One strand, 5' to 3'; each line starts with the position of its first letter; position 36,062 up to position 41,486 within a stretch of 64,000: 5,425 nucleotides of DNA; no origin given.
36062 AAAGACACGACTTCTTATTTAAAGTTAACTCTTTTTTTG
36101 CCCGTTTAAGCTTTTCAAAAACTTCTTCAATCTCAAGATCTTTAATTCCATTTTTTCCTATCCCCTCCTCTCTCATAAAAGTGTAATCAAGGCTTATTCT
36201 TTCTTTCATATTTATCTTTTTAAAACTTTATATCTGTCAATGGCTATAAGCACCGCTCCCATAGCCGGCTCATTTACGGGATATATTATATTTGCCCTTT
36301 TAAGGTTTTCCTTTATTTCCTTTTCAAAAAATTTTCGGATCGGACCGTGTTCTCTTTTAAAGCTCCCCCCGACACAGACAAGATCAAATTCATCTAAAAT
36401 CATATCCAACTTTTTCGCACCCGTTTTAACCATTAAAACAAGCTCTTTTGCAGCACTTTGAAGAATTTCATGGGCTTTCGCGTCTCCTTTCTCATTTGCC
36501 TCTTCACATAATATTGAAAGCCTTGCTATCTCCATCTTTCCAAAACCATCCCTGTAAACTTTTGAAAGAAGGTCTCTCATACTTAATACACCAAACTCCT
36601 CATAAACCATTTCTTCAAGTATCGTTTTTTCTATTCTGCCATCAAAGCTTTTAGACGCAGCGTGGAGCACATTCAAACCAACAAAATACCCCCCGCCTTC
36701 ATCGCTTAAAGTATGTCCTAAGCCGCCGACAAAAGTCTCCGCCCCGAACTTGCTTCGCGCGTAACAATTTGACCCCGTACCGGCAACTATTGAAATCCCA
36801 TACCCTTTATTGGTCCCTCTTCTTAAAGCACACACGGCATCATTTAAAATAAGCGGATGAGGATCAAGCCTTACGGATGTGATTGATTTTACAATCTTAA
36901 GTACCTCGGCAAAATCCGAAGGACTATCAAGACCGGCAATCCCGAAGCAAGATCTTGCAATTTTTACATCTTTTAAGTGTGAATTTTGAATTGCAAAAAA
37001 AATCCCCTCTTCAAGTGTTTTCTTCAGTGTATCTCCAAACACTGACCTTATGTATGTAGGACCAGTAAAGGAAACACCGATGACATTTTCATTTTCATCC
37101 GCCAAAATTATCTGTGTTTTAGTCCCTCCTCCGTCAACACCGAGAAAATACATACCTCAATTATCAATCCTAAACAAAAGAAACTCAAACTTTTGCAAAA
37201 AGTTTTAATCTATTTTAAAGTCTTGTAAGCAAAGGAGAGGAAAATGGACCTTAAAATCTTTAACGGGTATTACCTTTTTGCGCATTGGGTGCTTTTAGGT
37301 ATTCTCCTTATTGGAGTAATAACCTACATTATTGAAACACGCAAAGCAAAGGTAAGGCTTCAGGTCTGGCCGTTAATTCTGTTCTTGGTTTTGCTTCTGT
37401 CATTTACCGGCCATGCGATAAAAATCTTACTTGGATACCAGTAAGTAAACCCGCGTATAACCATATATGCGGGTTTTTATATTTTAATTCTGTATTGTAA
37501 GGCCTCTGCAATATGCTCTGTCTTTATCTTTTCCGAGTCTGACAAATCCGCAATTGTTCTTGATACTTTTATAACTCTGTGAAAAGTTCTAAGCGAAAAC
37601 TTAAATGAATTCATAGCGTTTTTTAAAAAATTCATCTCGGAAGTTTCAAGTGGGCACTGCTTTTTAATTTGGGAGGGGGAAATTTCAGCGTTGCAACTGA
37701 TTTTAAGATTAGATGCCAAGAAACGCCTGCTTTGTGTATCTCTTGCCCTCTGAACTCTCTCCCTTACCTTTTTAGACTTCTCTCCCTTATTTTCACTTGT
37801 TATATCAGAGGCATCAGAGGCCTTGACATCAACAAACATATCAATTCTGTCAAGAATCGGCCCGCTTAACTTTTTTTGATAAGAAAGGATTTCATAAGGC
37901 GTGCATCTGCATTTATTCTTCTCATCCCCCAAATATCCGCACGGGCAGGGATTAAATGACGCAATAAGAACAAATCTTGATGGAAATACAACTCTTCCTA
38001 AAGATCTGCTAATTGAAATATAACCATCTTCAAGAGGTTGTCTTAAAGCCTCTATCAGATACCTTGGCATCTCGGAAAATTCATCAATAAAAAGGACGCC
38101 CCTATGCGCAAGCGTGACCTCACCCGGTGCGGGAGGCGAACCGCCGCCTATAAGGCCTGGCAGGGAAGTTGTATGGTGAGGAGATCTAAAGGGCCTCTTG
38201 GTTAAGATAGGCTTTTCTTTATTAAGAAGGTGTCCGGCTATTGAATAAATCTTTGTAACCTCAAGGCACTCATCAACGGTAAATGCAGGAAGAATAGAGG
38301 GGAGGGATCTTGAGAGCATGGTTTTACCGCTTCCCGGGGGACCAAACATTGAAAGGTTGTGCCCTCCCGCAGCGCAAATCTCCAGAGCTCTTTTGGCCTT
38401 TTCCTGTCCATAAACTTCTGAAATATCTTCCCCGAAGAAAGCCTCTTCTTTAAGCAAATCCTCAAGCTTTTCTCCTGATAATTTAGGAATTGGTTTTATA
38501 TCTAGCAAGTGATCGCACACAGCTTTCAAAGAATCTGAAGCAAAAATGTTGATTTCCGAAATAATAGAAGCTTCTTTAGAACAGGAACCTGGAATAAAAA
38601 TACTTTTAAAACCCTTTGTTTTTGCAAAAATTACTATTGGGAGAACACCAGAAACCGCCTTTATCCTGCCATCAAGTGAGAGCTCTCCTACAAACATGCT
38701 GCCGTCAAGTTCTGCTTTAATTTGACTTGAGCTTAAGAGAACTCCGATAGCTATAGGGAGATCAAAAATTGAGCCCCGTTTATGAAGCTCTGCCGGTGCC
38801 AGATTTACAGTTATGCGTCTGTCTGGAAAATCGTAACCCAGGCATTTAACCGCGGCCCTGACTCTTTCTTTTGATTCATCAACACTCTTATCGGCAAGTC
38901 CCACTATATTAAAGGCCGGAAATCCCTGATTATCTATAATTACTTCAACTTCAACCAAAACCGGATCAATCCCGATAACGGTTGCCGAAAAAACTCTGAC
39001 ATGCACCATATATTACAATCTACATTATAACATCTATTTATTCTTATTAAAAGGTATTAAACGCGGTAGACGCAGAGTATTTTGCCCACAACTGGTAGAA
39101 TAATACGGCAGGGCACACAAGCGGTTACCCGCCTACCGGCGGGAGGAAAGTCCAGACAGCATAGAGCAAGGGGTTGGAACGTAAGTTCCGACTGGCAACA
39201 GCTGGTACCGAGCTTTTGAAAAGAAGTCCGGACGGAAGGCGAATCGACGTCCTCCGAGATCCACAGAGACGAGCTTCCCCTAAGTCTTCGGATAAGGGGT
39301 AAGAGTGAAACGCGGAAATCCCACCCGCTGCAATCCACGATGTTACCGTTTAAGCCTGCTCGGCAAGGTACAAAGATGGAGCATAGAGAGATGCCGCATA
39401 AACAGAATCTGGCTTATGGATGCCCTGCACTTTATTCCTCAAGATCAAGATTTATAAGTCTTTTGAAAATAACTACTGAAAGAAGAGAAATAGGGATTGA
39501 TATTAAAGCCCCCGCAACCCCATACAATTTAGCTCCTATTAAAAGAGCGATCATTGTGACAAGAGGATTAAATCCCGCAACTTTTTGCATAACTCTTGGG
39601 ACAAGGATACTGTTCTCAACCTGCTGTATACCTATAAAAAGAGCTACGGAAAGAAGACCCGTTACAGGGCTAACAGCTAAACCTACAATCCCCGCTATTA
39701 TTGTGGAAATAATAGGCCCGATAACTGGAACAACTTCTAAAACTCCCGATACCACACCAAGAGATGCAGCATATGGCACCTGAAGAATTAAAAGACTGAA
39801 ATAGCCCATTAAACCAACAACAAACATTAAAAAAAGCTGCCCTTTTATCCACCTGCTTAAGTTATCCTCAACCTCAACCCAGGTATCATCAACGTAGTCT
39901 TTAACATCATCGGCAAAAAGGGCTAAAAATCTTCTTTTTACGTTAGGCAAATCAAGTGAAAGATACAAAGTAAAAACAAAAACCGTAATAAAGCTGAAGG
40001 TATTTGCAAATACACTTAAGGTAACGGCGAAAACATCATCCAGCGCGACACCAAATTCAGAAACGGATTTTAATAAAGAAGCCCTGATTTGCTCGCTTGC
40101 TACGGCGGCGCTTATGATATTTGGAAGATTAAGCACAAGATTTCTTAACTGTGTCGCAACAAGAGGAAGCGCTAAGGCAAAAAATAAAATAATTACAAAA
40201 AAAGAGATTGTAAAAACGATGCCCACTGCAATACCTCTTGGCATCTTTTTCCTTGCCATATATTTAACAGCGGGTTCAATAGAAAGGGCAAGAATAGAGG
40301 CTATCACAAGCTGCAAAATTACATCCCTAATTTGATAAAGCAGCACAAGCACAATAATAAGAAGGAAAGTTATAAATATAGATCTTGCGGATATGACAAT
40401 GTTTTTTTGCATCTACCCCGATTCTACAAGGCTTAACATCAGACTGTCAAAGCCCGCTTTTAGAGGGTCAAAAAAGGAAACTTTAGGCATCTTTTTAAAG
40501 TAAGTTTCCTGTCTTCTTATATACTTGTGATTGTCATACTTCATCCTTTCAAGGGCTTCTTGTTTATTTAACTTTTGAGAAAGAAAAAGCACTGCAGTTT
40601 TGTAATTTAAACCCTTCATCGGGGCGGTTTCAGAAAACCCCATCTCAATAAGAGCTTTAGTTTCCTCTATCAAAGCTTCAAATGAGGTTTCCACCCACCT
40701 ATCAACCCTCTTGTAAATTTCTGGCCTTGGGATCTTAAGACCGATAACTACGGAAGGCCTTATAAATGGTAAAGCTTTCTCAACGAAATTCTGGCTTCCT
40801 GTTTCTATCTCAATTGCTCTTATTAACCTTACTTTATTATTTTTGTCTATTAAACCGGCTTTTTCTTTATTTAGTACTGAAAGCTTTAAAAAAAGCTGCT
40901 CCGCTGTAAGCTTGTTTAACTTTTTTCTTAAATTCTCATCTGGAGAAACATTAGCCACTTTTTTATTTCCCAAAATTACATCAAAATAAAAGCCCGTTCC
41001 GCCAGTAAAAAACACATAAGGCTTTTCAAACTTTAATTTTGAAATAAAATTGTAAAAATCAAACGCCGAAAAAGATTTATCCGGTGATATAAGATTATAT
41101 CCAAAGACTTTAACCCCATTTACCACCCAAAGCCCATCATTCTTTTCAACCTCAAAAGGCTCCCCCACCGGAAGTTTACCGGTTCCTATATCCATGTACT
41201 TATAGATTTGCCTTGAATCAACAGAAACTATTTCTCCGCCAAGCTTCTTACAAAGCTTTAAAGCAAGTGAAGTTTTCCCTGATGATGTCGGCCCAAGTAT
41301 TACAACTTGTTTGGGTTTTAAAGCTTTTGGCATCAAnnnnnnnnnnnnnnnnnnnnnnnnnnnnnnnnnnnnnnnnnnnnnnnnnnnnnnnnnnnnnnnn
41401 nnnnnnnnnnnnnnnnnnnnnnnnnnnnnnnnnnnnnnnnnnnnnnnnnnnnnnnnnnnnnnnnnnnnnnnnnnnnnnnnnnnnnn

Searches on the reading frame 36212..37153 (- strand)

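Call 45: search_protein_families(library=pfam, proteins=[window:36212-37153:-], max_evalue=0.0001)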
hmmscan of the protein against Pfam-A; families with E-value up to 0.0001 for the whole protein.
window:36212-37153:- (313 aa): 1 family
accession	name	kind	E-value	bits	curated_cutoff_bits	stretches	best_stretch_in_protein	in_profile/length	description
PF01869.26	BcrAD_BadFG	-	3.4e-35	122.3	31.5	1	4-304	1-271/271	BadF/BadG/BcrA/BcrD ATPase family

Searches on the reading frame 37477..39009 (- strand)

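Call 45: search_protein_families(library=pfam, proteins=[window:37477-39009:-], max_evalue=0.0001)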
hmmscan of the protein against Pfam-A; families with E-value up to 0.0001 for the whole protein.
window:37477-39009:- (510 aa): 5 families
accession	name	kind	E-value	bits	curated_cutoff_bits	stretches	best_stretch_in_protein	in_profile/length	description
PF01078.27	Mg_chelatase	-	6.2e-86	287.5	20.3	1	195-401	1-205/207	Magnesium chelatase, subunit ChlI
PF13541.12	ChlI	-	3.9e-43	146.6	27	1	21-140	1-118/121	Subunit ChlI of Mg-chelatase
PF13335.12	Mg_chelatase_C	-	3.8e-31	108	26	1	409-507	1-94/94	Magnesium chelatase, subunit ChlI C-terminal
PF00493.29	MCM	-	1.1e-07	31.7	23.3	1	295-396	114-205/224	MCM P-loop domain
PF07728.20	AAA_5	-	4.4e-07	30.4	22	1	220-356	3-125/139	AAA domain (dynein-related subfamily)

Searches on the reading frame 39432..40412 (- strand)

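Call 79: search_protein_families(library=pfam, proteins=[window:39432-40412:-], max_evalue=0.0001)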
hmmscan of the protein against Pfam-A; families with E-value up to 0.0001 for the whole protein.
window:39432-40412:- (326 aa): 1 family
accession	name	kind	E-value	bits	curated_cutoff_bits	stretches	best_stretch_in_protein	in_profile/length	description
PF01594.21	AI-2E_transport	-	2.1e-50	172.2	34.3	1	14-318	3-325/327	AI-2E family transporter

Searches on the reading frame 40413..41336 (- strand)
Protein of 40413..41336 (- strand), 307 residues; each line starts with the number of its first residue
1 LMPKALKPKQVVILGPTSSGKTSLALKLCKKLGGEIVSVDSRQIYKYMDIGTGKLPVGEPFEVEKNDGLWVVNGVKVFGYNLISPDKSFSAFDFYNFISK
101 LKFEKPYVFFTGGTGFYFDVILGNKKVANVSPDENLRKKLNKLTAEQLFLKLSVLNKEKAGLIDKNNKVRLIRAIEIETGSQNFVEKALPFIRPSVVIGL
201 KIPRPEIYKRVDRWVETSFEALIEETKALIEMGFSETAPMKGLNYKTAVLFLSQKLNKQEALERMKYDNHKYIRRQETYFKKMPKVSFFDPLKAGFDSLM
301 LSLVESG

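Call 79: search_protein_families(library=pfam, proteins=[window:40413-41336:-], max_evalue=0.0001)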
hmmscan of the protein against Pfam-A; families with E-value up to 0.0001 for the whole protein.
window:40413-41336:- (307 aa): 2 families
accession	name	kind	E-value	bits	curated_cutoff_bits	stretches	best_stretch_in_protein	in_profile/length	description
PF01715.23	IPPT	-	5.1e-35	121.7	23.6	1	43-282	1-242/243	IPP transferase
PF01745.22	IPT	-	4.3e-06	26.7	20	1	12-56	5-48/233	Isopentenyl transferase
